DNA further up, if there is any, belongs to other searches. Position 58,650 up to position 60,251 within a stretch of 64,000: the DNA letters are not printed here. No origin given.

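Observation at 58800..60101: Tandem LanC paralogues, one with every catalytic/Zn residue replaced (pseudo-cyclase)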

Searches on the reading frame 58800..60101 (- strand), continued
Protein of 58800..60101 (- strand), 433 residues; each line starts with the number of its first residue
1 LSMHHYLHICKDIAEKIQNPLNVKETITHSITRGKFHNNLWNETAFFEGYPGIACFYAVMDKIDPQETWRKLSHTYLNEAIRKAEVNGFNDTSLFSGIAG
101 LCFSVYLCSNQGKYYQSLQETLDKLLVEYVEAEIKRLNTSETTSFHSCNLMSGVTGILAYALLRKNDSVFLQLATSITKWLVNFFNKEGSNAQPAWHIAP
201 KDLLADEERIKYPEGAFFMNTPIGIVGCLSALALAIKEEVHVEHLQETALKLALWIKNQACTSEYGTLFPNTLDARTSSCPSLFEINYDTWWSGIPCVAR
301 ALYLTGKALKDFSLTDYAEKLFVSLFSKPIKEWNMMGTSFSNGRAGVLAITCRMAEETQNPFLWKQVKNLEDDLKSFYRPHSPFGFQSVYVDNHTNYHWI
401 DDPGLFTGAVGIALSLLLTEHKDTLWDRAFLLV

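Call 60: find_encoding_contigs(protein=P0005, flank=10000, max_places=1)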
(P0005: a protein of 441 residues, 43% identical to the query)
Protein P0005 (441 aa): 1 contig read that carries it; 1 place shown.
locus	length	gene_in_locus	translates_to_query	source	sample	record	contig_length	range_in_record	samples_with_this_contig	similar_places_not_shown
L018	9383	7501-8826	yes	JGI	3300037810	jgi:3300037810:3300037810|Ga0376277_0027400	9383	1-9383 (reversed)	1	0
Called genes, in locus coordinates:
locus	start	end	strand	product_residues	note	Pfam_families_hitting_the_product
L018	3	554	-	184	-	?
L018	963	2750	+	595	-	-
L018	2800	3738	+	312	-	-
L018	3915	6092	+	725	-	PF13191:AAA_16 (faint), PF20703:nSTAND1 (weak), PF00004:AAA, PF05729:NACHT (weak), PF13401:AAA_22 (faint)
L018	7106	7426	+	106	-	PF02052:Gallidermin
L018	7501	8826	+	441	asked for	PF05147:LANC_like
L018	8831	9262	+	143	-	PF00144:Beta-lactamase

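Call 61: find_encoding_contigs(protein=P0193, flank=10000, max_places=1)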
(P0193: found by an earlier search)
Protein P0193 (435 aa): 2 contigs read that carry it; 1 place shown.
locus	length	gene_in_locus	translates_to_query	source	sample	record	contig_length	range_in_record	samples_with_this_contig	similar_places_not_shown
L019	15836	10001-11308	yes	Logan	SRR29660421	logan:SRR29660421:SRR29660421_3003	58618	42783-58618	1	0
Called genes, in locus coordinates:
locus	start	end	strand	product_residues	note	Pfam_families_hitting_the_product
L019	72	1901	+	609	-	PF13522:GATase_6, PF13537:GATase_7, PF01380:SIS, PF13580:SIS_2 (faint), PF01380:SIS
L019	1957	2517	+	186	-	PF00293:NUDIX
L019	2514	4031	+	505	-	-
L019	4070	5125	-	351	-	PF01791:DeoC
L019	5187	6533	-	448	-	PF00083:Sugar_tr, PF07690:MFS_1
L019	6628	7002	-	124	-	PF01592:NifU_N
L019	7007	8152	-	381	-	PF00266:Aminotran_5, PF01053:Cys_Met_Meta_PP (faint), PF00155:Aminotran_1_2, PF01212:Beta_elim_lyase, PF01041:DegT_DnrJ_EryC1 (weak)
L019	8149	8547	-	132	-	PF02082:Rrf2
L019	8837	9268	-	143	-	-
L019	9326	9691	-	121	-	-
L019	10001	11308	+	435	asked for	PF05147:LANC_like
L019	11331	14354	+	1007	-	PF04738:Lant_dehydr_N, PF14028:Lant_dehydr_C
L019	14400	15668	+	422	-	-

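Call 65: search_protein_families(library=pfam, proteins=[L004:7728-9884:+, L011:14400-15656:+, L012:8336-9997:+, L001:11329-12621:+, L018:963-2750:+, L018:2800-3738:+], max_evalue=0.1)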
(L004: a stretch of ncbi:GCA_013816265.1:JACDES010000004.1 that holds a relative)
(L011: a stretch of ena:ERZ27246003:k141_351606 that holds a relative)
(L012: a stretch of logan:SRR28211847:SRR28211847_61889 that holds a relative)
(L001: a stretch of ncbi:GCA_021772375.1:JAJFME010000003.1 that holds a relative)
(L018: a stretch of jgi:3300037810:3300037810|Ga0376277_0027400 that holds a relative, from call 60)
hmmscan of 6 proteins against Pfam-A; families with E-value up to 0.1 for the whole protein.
L004:7728-9884:+ (718 aa): 0 families

L011:14400-15656:+ (418 aa): 1 family
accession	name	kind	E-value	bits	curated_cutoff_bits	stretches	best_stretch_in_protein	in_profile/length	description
PF17017.11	zf-C2H2_aberr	-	0.014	16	27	1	115-226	28-132/172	Aberrant zinc-finger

L012:8336-9997:+ (553 aa): 0 families

L001:11329-12621:+ (430 aa): 2 families
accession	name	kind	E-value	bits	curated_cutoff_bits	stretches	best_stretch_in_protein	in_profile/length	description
PF00144.29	Beta-lactamase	-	3.7e-45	155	27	1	33-315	22-310/329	Beta-lactamase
PF11954.13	DUF3471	-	0.042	14.7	29.3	1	340-415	6-87/103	Domain of unknown function (DUF3471)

L018:963-2750:+ (595 aa): 0 families

L018:2800-3738:+ (312 aa): 0 families

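Call 66: search_protein_families(library=ncbifam, proteins=[window:58800-60095:-, L001:11329-12621:+], max_evalue=0.01)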
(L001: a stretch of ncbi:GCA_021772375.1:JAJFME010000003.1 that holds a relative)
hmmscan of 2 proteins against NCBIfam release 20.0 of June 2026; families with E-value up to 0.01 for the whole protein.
window:58800-60095:- (431 aa): 2 families
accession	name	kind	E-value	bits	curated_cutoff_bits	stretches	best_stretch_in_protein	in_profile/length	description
TIGR03897.1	lanti_2_LanM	subfamily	6.3e-12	44.1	304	1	41-194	592-741/932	type 2 lanthipeptide synthetase LanM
NF038151.1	lanthi_synth_III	equivalog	1.1e-07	30.7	575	1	31-162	553-674/833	class III lanthionine synthetase LanKC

L001:11329-12621:+ (430 aa): 46 families (the best 25 are shown)
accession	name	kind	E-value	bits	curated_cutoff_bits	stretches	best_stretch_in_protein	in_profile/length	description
NF033085.1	bla_class_C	equivalog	1.3e-27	96.5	415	1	51-246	52-239/356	class C beta-lactamase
NF007943.0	PRK10662.1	equivalog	2.7e-24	85.5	266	1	51-248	81-277/380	D-alanyl-D-alanine-carboxypeptidase/endopeptidase AmpH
NF041663.1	ampC_Sliq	exception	1.2e-18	67.1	860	1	35-242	51-254/378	cephalosporin-hydrolyzing class C beta-lactamase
NF041741.1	blaAMZ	exception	5.8e-18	65.4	825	1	52-242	82-264/396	AMZ family class C beta-lactamase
NF033698.1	blaCSA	exception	1.2e-17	64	884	1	49-239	68-249/375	CSA family class C beta-lactamase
NF000423.2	blaSRT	exception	1.5e-17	63.9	860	1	51-242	72-254/378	SRT/SST family class C beta-lactamase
NF033700.1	blaCMA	exception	3.2e-17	62.6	887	1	50-239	69-249/375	CMA family class C beta-lactamase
NF033159.0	blaPAC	exception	3.7e-17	62.2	850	1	52-252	76-268/380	PAC family class C beta-lactamase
NF000397.2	blaACC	exception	4.1e-17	62.3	850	1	51-243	78-261/385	ACC family cephalosporin-hydrolyzing class C beta-lactamase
NF050810.1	blaCHC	exception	8.5e-16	57.8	780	1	52-241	76-256/387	CHC family extended-spectrum class C beta-lactamase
NF038366.1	blaSFDC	exception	3.7e-15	55.9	840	1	51-243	76-259/382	SFDC family class C beta-lactamase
NF038359.1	blaPRC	exception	3.9e-15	55.7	820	1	52-245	75-259/379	PRC family class C beta-lactamase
NF045671.1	blaPNC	exception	8.9e-15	54.4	750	1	51-208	93-241/401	PNC family class C beta-lactamase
NF012173.1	CMY2-MIR-ACT-EC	exception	9.6e-15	54.3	680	1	51-242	76-258/380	CMY2/MIR/ACT/EC family class C beta-lactamase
NF050047.1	blaELC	exception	1e-14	54.3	840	1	28-239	100-308/434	ELC family class C beta-lactamase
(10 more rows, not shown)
